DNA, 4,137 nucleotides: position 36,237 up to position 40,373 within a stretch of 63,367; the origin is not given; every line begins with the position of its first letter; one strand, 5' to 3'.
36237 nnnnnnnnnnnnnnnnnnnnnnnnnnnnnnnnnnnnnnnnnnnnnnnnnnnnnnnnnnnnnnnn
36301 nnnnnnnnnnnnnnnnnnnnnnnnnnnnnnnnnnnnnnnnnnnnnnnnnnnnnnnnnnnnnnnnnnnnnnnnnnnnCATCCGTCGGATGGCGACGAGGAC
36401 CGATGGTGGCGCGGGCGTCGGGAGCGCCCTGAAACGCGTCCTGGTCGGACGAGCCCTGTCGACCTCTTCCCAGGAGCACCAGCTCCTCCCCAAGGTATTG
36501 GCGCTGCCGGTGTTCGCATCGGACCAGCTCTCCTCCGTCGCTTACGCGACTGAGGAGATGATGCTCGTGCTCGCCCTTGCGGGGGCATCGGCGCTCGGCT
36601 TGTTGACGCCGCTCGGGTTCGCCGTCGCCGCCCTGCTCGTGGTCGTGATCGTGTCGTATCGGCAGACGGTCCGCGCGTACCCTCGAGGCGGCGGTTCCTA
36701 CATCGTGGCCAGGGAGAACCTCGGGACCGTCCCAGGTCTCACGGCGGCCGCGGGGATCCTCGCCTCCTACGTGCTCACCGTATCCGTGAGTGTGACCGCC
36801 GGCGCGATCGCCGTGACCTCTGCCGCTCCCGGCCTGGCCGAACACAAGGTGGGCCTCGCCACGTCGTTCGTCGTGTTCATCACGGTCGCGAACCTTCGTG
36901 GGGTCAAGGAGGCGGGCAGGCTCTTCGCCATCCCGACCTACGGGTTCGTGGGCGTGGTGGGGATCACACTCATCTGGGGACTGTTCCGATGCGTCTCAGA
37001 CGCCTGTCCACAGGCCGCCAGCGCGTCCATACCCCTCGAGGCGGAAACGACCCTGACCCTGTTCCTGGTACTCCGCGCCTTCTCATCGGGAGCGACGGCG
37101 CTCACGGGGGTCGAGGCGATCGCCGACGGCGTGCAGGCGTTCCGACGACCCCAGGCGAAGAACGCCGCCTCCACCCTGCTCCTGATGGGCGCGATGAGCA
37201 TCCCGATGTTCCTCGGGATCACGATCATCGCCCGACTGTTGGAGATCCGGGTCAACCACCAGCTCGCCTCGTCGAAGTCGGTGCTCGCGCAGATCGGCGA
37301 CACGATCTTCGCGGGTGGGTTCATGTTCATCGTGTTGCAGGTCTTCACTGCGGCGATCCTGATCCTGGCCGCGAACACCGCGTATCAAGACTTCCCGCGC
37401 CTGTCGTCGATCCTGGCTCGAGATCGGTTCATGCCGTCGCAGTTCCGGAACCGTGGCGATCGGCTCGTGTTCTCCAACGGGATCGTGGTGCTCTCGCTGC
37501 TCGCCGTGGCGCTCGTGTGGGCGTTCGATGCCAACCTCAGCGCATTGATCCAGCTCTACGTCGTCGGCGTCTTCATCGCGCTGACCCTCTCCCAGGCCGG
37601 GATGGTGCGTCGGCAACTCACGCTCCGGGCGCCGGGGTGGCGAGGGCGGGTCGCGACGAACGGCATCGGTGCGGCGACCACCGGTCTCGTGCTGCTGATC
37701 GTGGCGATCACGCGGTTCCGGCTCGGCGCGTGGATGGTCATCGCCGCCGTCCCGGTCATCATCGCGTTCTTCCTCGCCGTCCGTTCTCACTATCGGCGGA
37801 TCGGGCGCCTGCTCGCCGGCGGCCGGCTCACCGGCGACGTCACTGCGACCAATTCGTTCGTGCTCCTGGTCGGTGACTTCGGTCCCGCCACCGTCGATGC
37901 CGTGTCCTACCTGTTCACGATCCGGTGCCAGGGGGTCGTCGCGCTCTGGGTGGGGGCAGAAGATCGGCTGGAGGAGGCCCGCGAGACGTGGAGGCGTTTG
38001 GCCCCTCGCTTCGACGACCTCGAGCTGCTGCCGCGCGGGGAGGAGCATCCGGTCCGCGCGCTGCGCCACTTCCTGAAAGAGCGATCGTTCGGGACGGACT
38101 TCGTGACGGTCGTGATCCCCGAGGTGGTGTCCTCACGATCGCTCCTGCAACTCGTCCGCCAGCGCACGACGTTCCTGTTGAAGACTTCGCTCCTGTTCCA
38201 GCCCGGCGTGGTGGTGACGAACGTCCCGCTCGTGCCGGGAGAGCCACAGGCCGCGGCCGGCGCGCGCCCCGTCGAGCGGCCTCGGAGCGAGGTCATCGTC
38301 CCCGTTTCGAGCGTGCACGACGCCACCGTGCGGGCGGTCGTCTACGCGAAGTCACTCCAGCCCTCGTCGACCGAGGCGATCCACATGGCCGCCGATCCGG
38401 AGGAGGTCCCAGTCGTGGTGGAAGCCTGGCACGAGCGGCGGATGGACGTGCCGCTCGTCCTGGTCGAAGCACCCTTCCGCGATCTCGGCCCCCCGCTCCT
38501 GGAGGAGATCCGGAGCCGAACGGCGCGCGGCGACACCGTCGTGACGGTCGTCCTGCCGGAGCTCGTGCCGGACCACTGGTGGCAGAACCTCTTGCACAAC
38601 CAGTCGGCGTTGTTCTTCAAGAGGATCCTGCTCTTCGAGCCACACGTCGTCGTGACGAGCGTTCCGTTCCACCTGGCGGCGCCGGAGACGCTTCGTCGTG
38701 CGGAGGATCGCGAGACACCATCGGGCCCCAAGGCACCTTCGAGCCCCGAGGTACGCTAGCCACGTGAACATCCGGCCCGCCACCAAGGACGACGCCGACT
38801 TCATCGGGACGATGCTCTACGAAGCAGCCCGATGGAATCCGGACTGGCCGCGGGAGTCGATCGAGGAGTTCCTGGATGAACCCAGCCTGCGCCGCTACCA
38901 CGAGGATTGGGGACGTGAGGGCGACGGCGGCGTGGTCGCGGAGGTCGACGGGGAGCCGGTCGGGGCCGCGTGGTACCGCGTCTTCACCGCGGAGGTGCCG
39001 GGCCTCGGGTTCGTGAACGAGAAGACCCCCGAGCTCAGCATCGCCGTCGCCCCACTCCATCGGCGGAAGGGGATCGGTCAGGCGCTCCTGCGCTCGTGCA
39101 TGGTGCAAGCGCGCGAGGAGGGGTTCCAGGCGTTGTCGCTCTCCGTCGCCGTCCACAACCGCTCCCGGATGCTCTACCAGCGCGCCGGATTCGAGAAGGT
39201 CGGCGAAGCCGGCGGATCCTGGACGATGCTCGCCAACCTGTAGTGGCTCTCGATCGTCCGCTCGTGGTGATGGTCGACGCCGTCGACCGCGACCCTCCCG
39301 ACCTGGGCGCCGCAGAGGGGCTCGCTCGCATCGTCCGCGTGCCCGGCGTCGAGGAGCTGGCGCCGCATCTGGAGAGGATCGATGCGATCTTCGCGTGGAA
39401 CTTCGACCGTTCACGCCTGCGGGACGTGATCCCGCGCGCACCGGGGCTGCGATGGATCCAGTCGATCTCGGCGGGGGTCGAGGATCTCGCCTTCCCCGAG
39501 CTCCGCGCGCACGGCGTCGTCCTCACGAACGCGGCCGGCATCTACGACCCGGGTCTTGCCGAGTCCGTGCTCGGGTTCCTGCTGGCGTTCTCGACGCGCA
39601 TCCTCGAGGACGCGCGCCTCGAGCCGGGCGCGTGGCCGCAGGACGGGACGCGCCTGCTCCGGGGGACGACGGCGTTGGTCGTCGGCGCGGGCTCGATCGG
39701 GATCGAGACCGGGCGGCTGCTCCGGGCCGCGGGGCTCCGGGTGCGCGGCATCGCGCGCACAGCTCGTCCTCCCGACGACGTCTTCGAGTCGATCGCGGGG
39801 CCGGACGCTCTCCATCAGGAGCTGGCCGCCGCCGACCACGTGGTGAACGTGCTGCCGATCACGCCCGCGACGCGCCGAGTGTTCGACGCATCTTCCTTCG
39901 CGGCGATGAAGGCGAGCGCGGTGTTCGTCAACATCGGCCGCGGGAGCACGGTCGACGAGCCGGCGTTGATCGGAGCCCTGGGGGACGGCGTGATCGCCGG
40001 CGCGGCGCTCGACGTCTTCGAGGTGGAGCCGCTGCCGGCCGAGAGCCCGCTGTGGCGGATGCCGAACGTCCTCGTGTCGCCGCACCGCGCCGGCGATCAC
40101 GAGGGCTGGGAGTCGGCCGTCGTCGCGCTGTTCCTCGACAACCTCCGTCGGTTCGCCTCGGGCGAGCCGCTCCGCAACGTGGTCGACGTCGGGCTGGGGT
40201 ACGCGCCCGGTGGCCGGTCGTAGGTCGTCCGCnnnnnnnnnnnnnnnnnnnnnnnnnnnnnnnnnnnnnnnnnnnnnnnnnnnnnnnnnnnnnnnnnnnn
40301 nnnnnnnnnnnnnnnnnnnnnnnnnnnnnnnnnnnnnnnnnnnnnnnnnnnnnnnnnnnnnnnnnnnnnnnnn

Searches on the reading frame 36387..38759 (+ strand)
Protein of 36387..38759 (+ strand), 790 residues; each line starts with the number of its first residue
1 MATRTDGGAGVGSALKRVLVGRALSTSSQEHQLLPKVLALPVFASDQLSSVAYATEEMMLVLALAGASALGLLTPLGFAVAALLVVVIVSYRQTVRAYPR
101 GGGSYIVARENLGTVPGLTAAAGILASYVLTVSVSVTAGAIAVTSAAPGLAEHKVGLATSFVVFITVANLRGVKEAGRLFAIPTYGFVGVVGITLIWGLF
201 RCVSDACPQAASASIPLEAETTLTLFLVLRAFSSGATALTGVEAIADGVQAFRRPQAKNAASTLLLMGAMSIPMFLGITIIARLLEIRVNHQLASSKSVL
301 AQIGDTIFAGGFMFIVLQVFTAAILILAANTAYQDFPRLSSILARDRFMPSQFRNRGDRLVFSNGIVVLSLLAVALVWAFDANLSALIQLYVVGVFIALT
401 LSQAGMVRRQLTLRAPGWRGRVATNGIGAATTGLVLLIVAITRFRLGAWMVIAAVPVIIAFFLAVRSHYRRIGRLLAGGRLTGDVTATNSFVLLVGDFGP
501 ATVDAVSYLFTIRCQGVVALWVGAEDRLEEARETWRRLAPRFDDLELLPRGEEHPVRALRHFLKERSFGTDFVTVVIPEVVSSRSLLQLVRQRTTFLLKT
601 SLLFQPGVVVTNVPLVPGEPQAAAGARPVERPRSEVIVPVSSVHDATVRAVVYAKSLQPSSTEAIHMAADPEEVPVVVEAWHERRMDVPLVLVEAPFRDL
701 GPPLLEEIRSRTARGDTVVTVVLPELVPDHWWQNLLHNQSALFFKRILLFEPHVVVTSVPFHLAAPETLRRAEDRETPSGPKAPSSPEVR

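Call 30: search_protein_families(library=pfam, proteins=[window:36387-38759:+], max_evalue=0.001)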
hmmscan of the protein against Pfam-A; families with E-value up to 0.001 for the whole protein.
window:36387-38759:+ (790 aa): 1 family
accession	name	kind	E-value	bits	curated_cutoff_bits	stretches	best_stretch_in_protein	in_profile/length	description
PF13520.12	AA_permease_2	-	1.3e-20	74.1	27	1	51-442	7-407/427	Amino acid permease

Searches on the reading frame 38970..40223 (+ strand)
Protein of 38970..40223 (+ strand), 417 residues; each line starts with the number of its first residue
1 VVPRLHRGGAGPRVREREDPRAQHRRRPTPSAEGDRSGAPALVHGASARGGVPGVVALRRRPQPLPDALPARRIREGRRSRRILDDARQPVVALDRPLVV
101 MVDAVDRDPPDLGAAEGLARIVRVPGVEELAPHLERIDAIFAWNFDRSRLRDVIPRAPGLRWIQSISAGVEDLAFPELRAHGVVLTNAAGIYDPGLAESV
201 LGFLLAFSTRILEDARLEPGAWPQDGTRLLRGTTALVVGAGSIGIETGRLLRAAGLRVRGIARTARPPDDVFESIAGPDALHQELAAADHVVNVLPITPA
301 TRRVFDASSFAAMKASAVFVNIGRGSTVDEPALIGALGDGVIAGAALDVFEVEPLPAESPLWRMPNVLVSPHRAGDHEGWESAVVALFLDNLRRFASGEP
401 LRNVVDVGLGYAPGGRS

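Call 30: search_protein_families(library=pfam, proteins=[window:38970-40223:+], max_evalue=0.001)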
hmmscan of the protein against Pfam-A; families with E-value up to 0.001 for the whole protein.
window:38970-40223:+ (417 aa): 2 families
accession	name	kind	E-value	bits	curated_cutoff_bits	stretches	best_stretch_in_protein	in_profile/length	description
PF02826.25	2-Hacid_dh_C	-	1e-44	152.5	25.1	1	203-374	3-178/178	D-isomer specific 2-hydroxyacid dehydrogenase, NAD binding domain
PF00389.36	2-Hacid_dh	-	5e-10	39.6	24.6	1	128-405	31-133/134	D-isomer specific 2-hydroxyacid dehydrogenase, catalytic domain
